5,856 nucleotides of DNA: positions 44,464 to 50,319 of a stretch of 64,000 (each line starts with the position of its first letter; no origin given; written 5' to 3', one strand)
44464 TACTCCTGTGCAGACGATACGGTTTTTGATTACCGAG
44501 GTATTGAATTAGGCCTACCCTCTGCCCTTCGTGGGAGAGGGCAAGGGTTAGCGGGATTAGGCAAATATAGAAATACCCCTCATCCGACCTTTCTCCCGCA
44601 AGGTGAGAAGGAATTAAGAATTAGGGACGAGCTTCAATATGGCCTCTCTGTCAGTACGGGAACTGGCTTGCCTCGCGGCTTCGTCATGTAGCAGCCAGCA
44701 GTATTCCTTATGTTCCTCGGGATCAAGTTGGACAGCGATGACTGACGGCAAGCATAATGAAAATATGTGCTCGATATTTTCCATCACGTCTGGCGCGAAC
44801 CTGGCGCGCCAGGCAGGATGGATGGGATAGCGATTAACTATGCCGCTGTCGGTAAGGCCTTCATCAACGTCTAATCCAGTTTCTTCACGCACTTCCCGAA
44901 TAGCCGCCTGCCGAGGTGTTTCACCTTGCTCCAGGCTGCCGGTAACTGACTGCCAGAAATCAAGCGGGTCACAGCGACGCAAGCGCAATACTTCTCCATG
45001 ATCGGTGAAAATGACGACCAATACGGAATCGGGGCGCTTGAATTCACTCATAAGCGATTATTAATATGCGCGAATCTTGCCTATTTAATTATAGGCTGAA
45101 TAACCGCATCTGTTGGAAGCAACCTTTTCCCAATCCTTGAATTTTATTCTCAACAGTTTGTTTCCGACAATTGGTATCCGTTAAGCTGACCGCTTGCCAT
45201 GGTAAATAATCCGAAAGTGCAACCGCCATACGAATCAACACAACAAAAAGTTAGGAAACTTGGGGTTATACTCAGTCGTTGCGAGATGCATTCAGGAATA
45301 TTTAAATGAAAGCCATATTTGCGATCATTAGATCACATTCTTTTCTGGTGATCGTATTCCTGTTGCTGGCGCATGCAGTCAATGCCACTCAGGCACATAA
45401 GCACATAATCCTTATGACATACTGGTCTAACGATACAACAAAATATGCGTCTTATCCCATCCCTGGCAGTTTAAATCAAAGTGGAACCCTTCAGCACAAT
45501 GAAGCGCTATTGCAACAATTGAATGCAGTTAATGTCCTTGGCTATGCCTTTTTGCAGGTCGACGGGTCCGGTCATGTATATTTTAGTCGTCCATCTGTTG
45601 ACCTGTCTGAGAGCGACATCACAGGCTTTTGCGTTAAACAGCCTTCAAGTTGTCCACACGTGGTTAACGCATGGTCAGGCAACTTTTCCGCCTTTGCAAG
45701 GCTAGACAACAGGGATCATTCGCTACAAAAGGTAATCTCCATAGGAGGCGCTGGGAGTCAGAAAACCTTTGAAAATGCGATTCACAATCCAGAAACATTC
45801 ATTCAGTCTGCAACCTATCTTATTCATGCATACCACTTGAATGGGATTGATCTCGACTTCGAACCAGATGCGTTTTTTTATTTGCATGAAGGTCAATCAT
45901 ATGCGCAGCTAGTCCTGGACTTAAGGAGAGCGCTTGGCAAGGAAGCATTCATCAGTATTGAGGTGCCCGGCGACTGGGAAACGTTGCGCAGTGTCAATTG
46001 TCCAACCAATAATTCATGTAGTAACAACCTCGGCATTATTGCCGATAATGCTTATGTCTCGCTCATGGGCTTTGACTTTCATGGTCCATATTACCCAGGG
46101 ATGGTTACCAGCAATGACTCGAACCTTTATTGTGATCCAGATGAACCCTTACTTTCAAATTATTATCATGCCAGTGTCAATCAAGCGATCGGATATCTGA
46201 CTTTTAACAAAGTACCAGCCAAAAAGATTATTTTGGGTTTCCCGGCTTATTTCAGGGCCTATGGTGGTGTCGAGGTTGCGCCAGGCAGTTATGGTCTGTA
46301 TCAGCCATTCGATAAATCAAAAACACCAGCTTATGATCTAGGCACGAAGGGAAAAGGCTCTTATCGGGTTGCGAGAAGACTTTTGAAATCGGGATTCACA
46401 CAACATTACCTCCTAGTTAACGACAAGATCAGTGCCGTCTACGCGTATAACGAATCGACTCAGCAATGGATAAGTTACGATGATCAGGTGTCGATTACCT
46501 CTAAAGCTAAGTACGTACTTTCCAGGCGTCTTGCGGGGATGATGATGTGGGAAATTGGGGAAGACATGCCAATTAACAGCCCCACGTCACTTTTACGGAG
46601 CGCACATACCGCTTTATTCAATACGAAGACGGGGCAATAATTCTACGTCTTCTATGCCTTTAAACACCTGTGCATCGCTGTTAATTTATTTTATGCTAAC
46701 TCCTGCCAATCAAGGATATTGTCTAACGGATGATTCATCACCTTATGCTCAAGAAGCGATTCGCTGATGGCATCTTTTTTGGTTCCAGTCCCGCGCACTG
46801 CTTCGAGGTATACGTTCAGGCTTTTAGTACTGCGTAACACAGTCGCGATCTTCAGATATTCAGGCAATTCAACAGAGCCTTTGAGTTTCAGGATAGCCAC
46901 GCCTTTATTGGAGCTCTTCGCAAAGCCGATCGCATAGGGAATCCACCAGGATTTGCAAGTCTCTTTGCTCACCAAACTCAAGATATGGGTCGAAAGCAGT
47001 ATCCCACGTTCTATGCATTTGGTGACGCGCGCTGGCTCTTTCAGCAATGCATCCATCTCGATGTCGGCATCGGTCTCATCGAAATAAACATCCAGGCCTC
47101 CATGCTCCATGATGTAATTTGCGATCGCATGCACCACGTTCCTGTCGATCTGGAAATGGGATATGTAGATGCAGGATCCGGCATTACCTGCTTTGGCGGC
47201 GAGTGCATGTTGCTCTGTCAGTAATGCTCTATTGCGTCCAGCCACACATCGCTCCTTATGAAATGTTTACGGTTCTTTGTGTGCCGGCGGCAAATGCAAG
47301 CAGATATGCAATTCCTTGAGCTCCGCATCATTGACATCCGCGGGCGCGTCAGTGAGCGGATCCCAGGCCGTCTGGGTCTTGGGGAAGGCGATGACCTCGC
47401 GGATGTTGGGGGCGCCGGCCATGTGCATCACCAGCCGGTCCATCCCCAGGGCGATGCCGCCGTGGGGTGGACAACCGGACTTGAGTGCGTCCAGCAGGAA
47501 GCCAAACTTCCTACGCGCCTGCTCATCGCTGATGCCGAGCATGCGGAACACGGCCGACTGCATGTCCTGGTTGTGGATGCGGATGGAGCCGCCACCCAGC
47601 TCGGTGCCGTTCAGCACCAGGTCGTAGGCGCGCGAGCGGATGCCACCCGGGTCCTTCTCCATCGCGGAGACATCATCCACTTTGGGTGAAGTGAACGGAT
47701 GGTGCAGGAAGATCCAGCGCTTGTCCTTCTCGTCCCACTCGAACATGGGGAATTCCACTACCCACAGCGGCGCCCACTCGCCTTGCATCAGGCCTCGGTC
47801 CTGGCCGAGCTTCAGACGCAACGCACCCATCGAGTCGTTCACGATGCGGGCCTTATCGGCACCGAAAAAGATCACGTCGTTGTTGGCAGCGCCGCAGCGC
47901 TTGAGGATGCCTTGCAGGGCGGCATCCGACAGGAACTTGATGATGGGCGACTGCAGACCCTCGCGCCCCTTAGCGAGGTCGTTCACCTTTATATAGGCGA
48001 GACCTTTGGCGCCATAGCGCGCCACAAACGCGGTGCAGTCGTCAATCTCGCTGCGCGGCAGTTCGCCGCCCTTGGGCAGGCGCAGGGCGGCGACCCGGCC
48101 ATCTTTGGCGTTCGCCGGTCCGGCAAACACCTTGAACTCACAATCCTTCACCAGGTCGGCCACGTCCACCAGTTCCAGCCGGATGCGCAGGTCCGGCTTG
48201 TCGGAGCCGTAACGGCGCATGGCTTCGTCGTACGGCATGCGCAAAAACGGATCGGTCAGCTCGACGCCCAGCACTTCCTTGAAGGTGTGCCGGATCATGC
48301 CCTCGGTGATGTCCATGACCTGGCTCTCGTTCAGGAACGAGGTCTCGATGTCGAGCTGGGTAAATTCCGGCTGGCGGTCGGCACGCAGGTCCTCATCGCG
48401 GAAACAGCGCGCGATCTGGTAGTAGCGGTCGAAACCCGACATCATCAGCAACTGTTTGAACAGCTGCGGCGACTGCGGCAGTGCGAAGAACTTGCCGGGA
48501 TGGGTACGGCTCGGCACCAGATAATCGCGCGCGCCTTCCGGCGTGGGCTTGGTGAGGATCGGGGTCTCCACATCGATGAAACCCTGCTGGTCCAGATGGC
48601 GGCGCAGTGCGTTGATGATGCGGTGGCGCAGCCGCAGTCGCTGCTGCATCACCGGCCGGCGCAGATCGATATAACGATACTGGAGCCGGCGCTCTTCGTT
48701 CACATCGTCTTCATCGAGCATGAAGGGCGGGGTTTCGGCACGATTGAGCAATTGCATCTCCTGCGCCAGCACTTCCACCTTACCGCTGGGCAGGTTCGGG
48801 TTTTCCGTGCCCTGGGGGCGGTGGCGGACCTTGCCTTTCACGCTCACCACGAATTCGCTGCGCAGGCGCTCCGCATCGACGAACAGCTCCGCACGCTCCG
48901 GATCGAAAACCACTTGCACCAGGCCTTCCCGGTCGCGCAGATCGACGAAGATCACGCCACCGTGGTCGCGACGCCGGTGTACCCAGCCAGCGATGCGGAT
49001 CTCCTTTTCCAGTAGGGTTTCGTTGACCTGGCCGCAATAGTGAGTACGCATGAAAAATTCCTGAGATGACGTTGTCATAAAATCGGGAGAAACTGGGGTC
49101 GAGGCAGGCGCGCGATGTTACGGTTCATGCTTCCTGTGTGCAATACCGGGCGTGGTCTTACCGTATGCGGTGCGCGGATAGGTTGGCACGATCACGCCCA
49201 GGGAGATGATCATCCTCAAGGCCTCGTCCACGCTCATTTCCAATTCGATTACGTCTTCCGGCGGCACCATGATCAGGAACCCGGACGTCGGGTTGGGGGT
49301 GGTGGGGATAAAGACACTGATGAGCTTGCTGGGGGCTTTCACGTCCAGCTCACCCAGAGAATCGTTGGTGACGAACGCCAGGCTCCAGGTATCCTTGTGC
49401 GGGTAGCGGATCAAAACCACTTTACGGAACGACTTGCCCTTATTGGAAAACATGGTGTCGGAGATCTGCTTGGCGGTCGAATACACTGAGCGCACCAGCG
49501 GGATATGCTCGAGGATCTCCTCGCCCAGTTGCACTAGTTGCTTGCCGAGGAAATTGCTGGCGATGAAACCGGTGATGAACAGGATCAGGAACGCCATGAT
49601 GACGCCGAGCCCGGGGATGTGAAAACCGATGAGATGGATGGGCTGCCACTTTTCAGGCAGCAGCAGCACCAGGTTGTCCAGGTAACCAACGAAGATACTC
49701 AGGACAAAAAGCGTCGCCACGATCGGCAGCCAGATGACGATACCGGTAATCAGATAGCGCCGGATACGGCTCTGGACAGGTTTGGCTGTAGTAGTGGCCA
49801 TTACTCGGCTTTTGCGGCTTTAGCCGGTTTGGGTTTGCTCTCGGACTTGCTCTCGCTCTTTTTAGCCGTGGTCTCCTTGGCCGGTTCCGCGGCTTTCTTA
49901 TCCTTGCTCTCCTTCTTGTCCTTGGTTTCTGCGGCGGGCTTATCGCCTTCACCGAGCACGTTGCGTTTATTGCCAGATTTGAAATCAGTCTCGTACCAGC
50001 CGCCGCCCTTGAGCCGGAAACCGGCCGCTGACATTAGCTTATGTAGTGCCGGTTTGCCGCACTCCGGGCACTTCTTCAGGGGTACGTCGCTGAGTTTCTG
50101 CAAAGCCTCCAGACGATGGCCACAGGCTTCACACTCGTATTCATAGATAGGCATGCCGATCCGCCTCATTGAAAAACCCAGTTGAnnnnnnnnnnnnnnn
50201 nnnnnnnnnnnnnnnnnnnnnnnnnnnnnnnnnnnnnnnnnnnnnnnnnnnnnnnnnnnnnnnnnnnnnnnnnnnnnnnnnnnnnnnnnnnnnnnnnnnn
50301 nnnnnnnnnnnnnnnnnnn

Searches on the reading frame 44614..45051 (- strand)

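Call 56: search_protein_families(library=pfam, proteins=[window:44614-45051:-], max_evalue=0.00001)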
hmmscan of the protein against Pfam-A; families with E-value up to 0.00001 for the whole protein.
window:44614-45051:- (145 aa): 1 family
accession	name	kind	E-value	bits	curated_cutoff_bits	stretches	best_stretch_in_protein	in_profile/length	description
PF00293.34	NUDIX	-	7.3e-21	75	21.1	1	6-136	2-129/134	NUDIX domain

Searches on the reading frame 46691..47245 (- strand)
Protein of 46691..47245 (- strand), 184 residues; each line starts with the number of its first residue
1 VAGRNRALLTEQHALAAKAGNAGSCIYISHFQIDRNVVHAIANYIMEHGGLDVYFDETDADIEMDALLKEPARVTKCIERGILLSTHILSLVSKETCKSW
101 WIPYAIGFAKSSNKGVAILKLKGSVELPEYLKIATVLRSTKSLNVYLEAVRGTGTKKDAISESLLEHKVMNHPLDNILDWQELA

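Call 64: search_protein_families(library=pfam, proteins=[window:46691-47245:-], max_evalue=0.001)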
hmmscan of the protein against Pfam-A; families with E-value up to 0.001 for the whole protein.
window:46691-47245:- (184 aa): 1 family
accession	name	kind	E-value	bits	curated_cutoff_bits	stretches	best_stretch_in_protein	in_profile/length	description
PF13676.11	TIR_2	-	2.3e-05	25.3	28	1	26-129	1-99/122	TIR domain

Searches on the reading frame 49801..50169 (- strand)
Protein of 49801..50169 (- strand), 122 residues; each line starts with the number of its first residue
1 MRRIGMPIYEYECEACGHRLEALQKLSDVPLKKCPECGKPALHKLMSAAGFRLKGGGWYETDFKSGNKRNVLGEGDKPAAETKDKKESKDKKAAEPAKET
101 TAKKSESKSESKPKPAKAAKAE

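Call 64: search_protein_families(library=pfam, proteins=[window:49801-50169:-], max_evalue=0.001)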
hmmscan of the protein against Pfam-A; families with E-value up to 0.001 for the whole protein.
window:49801-50169:- (122 aa): 2 families
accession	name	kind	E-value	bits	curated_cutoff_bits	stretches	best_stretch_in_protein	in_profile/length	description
PF09723.15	Zn_ribbon_8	-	6.4e-18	64.9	34.4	1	6-46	1-41/41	Zinc ribbon domain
PF23455.1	DUF7129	-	0.00018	21.6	30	1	10-39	11-35/45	Domain of unknown function (DUF7129)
